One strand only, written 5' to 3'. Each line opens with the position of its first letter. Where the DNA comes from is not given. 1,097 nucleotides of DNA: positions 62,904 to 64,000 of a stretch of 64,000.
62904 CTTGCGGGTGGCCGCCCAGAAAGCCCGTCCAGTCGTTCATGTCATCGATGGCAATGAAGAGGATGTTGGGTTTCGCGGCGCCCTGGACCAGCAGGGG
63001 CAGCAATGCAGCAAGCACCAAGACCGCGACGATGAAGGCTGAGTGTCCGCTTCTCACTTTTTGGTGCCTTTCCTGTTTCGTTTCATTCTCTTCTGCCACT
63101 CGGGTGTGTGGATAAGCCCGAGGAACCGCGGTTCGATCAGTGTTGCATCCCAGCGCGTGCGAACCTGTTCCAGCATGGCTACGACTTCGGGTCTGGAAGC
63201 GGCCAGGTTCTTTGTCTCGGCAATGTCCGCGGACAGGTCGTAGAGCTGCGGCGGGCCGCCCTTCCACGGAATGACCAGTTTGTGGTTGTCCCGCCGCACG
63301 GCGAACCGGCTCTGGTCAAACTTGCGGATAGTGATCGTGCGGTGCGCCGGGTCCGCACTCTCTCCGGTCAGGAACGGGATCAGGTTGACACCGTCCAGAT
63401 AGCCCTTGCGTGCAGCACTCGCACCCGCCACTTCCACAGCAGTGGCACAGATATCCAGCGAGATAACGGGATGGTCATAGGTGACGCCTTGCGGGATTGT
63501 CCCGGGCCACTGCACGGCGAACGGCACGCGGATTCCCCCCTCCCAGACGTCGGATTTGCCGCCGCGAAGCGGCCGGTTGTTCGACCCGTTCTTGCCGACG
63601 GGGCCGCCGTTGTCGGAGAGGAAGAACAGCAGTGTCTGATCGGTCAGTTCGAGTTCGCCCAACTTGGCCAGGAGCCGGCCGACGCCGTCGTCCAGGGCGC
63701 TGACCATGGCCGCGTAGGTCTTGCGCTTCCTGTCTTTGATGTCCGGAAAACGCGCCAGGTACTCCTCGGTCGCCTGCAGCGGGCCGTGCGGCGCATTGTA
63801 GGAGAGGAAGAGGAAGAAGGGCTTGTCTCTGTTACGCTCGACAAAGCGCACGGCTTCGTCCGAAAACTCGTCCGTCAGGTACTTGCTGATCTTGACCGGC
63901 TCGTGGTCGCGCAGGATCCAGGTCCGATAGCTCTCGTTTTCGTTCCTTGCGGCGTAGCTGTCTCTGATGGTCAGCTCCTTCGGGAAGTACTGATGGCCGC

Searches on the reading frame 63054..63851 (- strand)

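Call 32: search_protein_families(library=pfam, proteins=[window:63054-63851:-], max_evalue=0.00001)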
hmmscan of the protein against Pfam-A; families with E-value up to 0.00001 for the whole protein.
window:63054-63851:- (265 aa): 2 families
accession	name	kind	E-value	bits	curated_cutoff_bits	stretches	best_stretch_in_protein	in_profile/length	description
PF00884.28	Sulfatase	-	1.3e-28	100.7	25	1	5-143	158-300/301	Sulfatase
PF16347.10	SGSH_C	-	2.7e-09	37.8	29.3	1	102-225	11-139/154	N-sulphoglucosamine sulphohydrolase, C-terminal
